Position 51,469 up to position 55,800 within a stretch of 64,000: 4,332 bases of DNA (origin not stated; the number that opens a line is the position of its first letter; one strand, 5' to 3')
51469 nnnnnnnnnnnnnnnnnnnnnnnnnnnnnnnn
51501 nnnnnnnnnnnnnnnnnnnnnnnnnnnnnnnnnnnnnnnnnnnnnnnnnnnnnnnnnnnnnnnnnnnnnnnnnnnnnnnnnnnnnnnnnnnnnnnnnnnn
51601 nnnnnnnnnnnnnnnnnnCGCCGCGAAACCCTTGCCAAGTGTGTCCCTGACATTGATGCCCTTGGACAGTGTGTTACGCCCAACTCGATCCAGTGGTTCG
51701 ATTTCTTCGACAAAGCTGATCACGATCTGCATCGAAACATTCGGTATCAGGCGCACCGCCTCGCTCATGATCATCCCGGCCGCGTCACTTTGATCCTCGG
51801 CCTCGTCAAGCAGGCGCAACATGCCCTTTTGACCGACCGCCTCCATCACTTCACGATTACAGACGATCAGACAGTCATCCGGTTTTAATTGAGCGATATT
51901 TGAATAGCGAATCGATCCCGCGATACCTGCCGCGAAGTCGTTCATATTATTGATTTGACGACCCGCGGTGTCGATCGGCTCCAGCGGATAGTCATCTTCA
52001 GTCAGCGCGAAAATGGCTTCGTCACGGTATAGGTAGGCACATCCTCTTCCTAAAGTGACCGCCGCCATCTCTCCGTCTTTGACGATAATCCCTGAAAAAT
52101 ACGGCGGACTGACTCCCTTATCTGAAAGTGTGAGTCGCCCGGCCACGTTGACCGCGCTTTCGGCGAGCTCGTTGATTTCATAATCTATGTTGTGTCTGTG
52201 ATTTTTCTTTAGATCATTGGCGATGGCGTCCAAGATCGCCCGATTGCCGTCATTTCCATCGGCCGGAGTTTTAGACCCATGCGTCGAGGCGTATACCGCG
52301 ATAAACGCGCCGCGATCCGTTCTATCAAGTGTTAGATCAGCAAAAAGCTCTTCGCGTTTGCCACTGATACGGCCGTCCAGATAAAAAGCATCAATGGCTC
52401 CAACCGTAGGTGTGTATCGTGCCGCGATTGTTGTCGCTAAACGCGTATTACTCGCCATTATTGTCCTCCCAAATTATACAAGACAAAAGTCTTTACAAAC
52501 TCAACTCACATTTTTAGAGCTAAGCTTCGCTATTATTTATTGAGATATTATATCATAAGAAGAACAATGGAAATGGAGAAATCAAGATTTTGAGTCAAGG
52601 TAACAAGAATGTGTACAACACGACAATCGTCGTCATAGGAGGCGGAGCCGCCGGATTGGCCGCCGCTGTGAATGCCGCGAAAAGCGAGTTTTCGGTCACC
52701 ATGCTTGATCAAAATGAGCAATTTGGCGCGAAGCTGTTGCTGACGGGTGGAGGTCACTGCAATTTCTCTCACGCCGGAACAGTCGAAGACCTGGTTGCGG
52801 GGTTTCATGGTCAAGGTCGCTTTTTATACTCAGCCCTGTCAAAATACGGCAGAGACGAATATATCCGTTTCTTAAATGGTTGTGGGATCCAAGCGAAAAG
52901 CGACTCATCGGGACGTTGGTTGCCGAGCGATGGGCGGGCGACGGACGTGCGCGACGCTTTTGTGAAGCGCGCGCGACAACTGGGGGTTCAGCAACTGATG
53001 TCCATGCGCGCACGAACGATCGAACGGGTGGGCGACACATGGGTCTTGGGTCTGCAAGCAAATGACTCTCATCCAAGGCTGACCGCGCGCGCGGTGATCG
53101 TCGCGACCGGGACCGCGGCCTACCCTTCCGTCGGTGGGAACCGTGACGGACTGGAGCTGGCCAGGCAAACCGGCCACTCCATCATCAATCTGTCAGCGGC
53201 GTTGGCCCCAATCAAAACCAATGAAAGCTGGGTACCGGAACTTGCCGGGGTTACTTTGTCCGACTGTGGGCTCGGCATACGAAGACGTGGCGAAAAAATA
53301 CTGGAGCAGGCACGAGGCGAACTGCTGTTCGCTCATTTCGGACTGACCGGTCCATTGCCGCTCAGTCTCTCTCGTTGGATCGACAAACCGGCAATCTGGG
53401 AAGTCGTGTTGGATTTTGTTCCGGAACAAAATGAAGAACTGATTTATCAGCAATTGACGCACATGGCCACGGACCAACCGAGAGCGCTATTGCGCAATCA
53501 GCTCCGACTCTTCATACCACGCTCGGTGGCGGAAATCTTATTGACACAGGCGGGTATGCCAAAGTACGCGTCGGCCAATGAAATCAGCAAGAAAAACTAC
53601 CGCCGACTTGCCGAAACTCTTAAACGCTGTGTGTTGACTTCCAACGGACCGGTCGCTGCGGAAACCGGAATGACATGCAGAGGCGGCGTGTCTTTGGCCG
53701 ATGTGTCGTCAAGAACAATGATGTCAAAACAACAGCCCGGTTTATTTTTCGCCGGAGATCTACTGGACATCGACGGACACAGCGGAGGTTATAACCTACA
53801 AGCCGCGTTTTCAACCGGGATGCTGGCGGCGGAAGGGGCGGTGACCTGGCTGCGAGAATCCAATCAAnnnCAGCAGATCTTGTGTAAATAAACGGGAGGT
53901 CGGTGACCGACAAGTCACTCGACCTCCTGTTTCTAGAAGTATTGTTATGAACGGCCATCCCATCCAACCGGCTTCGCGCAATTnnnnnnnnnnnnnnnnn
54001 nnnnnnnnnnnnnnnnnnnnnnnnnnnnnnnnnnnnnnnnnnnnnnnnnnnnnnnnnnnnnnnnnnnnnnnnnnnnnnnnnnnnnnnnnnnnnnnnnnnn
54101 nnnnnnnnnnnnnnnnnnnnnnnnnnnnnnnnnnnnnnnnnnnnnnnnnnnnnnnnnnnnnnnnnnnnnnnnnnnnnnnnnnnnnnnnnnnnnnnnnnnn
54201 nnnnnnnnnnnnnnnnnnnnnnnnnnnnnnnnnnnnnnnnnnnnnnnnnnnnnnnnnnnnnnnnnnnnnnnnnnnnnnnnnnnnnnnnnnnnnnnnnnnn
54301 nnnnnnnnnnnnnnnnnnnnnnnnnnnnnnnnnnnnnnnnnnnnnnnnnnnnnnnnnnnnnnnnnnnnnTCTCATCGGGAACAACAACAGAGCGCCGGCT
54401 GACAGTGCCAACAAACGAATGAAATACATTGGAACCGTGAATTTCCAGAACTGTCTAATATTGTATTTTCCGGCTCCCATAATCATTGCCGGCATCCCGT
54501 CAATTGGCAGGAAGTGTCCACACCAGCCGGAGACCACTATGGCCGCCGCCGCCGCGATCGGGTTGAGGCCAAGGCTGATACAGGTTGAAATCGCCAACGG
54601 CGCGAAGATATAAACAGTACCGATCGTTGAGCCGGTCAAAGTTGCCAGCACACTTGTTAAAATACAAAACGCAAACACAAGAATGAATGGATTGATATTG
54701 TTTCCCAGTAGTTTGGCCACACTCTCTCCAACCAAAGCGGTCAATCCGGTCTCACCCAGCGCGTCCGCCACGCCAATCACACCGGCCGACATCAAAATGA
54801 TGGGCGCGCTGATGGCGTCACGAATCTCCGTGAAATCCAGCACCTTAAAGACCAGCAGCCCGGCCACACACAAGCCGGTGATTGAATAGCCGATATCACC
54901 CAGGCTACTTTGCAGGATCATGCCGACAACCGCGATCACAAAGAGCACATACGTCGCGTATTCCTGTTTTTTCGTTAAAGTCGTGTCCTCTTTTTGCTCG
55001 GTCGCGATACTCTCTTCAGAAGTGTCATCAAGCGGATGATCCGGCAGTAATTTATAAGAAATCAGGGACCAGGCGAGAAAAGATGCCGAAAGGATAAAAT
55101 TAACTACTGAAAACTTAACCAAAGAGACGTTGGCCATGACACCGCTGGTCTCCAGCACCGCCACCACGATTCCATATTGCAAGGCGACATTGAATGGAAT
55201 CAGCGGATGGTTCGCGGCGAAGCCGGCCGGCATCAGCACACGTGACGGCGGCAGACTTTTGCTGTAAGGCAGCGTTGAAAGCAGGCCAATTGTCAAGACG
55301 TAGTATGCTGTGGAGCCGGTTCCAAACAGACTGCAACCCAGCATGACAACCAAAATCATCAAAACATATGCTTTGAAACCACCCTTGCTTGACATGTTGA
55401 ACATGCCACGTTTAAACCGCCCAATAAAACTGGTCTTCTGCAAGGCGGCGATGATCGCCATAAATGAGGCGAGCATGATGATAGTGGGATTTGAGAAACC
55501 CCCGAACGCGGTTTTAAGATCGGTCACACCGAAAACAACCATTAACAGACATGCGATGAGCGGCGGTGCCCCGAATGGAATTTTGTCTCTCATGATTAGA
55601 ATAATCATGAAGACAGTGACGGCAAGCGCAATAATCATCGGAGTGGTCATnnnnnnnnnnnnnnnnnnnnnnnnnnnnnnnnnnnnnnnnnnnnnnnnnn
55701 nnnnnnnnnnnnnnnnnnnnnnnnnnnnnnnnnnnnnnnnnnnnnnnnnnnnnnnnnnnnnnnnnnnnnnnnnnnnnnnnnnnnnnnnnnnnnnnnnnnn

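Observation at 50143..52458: Transmembrane protein combining a catalytically degenerate PP2C-like domain (inside) with a Thr-rich stalk and LysM (outside)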

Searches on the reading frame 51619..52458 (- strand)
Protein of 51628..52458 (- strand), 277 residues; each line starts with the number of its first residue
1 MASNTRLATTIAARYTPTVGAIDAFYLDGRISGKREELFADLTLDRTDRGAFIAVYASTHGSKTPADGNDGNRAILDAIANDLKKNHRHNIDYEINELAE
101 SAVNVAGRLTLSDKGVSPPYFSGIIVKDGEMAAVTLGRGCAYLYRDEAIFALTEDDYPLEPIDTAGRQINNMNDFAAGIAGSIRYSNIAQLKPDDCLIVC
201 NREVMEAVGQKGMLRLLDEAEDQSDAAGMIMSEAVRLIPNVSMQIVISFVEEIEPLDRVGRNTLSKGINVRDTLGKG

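Call 6: search_protein_families(library=pfam, proteins=[window:51628-52458:-], max_evalue=10)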
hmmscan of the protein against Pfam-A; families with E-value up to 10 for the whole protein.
seq(277 aa): 0 families

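Call 7: search_solved_structures(query=window:51628-52458:-, max_evalue=10, show_alignments=3)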
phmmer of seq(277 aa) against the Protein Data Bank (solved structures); distinct sequences matched with E-value up to 10: 3.
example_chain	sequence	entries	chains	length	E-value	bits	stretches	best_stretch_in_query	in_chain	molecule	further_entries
7b2e_A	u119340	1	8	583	0.053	16.4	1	125-183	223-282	Putative oxalyl-CoA decarboxylase (Oxc, yfdU)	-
7ayg_A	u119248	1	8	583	0.055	16.3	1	125-183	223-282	Putative oxalyl-CoA decarboxylase (Oxc, yfdU)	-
3ewm_A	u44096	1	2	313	0.66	12.8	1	93-170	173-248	Uncharacterized sugar kinase PH1459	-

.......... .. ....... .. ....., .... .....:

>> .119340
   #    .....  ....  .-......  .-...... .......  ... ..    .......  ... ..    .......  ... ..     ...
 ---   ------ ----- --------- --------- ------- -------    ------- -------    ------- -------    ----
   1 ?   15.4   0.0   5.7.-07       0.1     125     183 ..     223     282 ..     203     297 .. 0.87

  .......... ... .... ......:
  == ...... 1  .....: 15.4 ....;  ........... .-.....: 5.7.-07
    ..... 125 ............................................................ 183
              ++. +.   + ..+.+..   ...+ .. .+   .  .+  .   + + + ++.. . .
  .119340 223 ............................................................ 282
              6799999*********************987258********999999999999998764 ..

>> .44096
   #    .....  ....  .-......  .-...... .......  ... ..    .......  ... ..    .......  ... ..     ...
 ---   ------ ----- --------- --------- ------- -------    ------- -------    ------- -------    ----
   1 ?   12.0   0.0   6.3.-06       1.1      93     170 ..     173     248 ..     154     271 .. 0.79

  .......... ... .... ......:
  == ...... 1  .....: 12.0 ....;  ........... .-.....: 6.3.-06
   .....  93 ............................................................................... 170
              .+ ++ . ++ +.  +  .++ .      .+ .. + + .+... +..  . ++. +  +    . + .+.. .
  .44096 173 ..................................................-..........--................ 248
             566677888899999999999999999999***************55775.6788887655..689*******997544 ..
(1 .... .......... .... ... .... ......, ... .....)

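Call 12: search_solved_structures(query=A1, max_evalue=10, show_alignments=2)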
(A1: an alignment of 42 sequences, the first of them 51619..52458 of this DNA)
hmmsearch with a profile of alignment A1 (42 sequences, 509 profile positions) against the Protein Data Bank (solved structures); distinct sequences matched with E-value up to 10: 36.
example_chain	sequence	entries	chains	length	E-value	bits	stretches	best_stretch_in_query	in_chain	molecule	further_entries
8i2e_B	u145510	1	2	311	1.3e-14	57.5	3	444-505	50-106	Probable peptidoglycan endopeptidase LytE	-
4b8v_A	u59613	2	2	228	6.3e-11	45.3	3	435-507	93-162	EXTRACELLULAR PROTEIN 6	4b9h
4uz2_A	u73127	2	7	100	1e-09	41.3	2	456-508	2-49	CELL WALL-BINDING ENDOPEPTIDASE-RELATED PROTEIN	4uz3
7pvc_A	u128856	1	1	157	2.7e-08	36.6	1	443-507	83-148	Potassium binding protein Kbp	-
4xcm_A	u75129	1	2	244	2.8e-08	36.6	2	456-508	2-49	Cell wall-binding endopeptidase-related protein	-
7vcm_A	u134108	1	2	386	2.2e-07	33.6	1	444-507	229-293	Green fluorescent protein,Potassium binding protein Kbp,Green fluorescent protein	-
8zex_A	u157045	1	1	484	1.6e-06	30.7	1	444-507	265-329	HaloKbp1a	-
9hvw_D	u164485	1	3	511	2.1e-05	27.1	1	423-505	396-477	Fusion glycoprotein F1,Probable N-acetylmuramidase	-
9g8s_T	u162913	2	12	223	4.7e-05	25.9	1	422-507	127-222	Peptidoglycan-binding LysM protein | gp61 - Tail tube initiator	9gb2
4s3k_A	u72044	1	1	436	0.00015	24.2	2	457-507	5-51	Spore germination protein YaaH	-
9gxf_A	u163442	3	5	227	0.00091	21.7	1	428-506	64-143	LysM type receptor kinase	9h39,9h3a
9q83_A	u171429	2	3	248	0.0012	21.3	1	428-506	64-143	LysM type receptor kinase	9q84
7r1l_A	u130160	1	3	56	0.0015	21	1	459-507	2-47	Spore coat assembly protein SafA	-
9gxz_A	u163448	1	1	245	0.0036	19.7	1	386-506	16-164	LysM-domain receptor-like kinase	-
5k2l_A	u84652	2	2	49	0.0063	18.9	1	458-506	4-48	Chitinase, lysozyme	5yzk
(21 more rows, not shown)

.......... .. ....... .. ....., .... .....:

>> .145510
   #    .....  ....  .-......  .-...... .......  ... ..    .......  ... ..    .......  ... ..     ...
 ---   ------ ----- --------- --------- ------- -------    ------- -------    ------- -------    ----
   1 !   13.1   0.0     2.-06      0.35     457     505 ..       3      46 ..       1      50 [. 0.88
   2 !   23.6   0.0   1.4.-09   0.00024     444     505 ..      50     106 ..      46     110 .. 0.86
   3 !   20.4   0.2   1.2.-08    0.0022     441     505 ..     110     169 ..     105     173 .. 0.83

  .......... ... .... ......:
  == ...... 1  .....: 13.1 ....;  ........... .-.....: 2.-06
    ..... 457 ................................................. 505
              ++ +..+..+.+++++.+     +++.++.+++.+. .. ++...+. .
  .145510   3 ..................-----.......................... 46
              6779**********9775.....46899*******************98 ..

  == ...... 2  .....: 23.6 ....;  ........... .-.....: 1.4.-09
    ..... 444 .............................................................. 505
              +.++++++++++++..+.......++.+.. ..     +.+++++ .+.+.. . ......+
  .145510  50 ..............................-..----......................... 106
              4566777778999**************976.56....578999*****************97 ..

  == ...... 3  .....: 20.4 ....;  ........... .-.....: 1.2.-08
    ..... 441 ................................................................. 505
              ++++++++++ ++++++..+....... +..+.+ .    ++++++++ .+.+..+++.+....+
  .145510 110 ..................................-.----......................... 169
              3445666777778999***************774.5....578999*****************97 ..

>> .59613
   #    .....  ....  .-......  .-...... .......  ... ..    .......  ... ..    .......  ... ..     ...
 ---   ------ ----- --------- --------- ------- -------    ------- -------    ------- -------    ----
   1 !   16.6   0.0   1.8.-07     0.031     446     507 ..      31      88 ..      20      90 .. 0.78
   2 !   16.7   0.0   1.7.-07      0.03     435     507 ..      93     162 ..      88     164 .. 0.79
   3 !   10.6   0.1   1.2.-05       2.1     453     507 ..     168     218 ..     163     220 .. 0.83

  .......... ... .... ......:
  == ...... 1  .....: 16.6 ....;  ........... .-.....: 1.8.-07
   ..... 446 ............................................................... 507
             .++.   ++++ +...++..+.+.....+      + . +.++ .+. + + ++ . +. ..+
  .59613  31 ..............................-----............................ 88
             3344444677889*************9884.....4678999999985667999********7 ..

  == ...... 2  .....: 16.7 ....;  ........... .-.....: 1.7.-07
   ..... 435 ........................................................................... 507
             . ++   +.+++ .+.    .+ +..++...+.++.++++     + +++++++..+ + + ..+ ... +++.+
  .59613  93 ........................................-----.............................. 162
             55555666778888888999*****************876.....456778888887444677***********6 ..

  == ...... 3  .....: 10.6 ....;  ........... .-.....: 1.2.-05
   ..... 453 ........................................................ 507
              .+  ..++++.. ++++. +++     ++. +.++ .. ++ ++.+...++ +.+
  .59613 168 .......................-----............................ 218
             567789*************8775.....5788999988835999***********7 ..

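Call 19: predict_structure(alignment_id=A1)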
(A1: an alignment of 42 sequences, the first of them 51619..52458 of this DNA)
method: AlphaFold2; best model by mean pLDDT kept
length: 280 residues; sequences in the alignment: 42
mean_pLDDT: 88.0   pTM: 0.84
mean pLDDT of the five models: 88.0, 85.7, 85.1, 84.5, 81.6
residues with pLDDT >= 90: 202; 70-90: 46; 50-70: 10; < 50: 22
segments of 3 or more residues with pLDDT < 50: 259-280
pLDDT, mean of each block of 10 residues (from residue 1): 91 91 94 91 94 95 85 94 79 92 88 79 96 96 96 90 93 90 94 97 96 97 97 96 96 77 42 38
secondary structure, 60 per line:
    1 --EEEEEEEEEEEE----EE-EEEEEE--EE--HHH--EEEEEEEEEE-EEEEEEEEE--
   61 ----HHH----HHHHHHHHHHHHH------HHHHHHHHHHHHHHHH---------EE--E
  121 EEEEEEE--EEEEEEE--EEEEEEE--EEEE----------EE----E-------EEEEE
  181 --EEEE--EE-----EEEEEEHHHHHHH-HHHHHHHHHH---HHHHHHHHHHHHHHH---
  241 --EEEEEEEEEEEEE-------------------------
elements in order: E3-14 E22-27 E39-48 E50-58 H72-84 H91-106 E120-127 E130-136 E139-145 E148-151 E176-180 E183-186 E196-201 H202-208 H210-219 H223-237 E243-255

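Call 21: fold_search(model_id=the predicted structure, library=pdb)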
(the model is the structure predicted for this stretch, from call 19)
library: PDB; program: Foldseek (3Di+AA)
matches with E <= 10: 702; with E <= 0.001: 140
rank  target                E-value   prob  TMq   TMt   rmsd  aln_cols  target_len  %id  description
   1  5mqh                  4.8e-10  1.00  0.47  0.56   9.8       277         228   14  Structure of the Phosphatase Domain of the Cell Fate Determinant SpoIIE from Bacillus subtilis in a crystal form without (released 2017-05-31)
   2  2pk0_A                2.3e-09  1.00  0.52  0.58   9.3       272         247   11  Structure of the S. agalactiae serine/threonine phosphatase at 2.65 resolution (released 2007-06-12)
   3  2j86_B                2.4e-09  1.00  0.49  0.57   9.1       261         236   13  Structural analysis of the PP2C Family Phosphatase tPphA of Thermosynechococcus elongatus (released 2007-11-06)
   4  1txo_B                3.8e-09  1.00  0.49  0.57   7.8       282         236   13  Crystal structure of the Mycobacterium tuberculosis serine/threonine phosphatase PstP/Ppp at 1.95 A. (released 2004-11-23)
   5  2j86_A                5.0e-09  1.00  0.49  0.56   9.4       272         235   13  Structural analysis of the PP2C Family Phosphatase tPphA of Thermosynechococcus elongatus (released 2007-11-06)
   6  2pk0_C                5.3e-09  1.00  0.53  0.60   9.0       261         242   12  Structure of the S. agalactiae serine/threonine phosphatase at 2.65 resolution (released 2007-06-12)
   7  2y09                  5.6e-09  1.00  0.50  0.59   8.8       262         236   12  The cyanobacterial PP2C-like phosphatase tPphA requires three metals in the catalytic center for efficient catalysis (released 2011-02-09)
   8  6ak7                  8.4e-09  1.00  0.53  0.57   7.6       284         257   13  Crystal structure of PPM1K-N94K (released 2019-09-11)
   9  1txo_A                8.4e-09  1.00  0.51  0.59   8.1       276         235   13  Crystal structure of the Mycobacterium tuberculosis serine/threonine phosphatase PstP/Ppp at 1.95 A. (released 2004-11-23)
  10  2cm1                  8.4e-09  1.00  0.51  0.60   8.4       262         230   14  Crystal structure of the catalytic domain of serine threonine protein phosphatase PstP in complex with 2 Manganese ions. (released 2007-06-12)
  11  4da1                  9.3e-09  1.00  0.54  0.58   9.3       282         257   14  Crystal structure of branched-chain alpha-ketoacid dehydrogenase phosphatase with Mg (II) ions at the active site (released 2012-02-08)
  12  5d2u                  1.5e-08  1.00  0.49  0.56   9.1       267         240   12  Crystal structure of tPphA Variant - H39A (released 2016-05-04)
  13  3rt0_A                1.6e-08  1.00  0.45  0.40  12.9       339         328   14  Crystal structure of PYL10-HAB1 complex in the absence of abscisic acid (ABA) (released 2011-06-22)
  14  4wvo_B                2.7e-08  1.00  0.50  0.48  11.8       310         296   12  An engineered PYR1 mandipropamid receptor in complex with mandipropamid and HAB1 (released 2015-02-11)
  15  5ucg_E                2.9e-08  1.00  0.47  0.41   8.6       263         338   15  Structure of the PP2C Phosphatase Domain and a Fragment of the Regulatory Domain of the Cell Fate Determinant SpoIIE f (released 2017-05-31)
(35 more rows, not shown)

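Call 38: search_protein_representatives(alignment_id=A1)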
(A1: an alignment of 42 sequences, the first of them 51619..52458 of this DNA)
Query: 42 sequences, 509 profile positions. Proteins with E-value up to 0.001 (for the whole library): 32068; up to 1e-10: 4381; up to 1e-30: 147. The best 150 are listed.
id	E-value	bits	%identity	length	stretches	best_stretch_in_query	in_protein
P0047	9.7e-207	704.6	-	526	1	2-508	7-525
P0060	5.5e-195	665.8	-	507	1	2-508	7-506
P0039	8.7e-195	665.1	-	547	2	2-455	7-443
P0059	1.0e-185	635.2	-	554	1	1-508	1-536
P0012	2.3e-183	627.4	-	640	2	1-450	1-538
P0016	1.1e-179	615.3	-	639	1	1-508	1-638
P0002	6.6e-179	612.7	-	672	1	1-506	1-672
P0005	1.6e-176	604.8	-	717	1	1-506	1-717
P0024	8.2e-170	582.7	-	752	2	1-314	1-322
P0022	1.8e-169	581.6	-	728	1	1-507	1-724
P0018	3.2e-165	567.6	-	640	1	1-507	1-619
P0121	7.6e-165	566.3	-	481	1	1-507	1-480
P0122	1.8e-163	561.8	-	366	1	2-272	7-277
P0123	3.4e-160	551.0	-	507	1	1-507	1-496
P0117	8.6e-158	543.1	-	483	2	4-288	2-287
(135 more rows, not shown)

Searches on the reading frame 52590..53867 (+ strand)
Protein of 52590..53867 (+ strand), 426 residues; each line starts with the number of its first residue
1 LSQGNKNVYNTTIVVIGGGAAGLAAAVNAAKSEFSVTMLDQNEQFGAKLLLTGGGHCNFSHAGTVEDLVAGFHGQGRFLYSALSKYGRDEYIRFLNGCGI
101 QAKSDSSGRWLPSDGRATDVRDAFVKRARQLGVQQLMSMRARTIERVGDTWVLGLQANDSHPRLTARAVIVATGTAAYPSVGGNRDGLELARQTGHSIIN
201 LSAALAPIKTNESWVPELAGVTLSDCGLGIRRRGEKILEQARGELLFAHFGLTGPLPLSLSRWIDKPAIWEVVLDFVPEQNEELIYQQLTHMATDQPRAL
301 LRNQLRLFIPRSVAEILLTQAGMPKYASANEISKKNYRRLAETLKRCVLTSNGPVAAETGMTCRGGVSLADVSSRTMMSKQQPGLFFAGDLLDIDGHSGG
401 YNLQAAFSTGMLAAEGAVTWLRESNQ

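Call 78: search_protein_families(library=pfam, proteins=[window:52590-53867:+], max_evalue=0.00001)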
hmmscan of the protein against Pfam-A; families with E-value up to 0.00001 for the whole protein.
window:52590-53867:+ (426 aa): 8 families
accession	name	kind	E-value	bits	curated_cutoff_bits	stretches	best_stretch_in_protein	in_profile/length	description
PF03486.20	HI0933_like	-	7.6e-68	229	50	1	12-415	2-243/244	HI0933-like protein Rossmann domain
PF22780.1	HI0933_like_1st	-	6.7e-23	81.8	27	1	203-353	2-156/165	HI0933-like protein barrel and H2TH domain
PF01134.28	GIDA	-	1.1e-11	44.9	22.1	1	13-181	2-158/391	Glucose inhibited division protein A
PF01266.30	DAO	-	3.3e-11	43.7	27.9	1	13-91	2-71/353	FAD dependent oxidoreductase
PF07992.20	Pyr_redox_2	-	2.5e-09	37.4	26.1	0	12-46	2-37/291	Pyridine nucleotide-disulphide oxidoreductase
PF00890.30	FAD_binding_2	-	4.2e-07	29.9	20.4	1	13-60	2-49/414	FAD binding domain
PF12831.13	FAD_oxidored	-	4.7e-07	29.9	27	1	13-176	2-147/416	FAD dependent oxidoreductase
PF13450.12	NAD_binding_8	-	4.4e-06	27.3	21.9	0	15-47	1-33/68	NAD(P)-binding Rossmann-like domain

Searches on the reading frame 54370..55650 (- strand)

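Call 78: search_protein_families(library=pfam, proteins=[window:54370-55650:-], max_evalue=0.00001)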
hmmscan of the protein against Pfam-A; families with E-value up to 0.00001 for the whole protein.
window:54370-55650:- (427 aa): 1 family
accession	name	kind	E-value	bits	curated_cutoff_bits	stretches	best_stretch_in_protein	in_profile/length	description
PF03600.22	CitMHS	-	6e-28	98.4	31.9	1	16-371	1-335/336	Citrate transporter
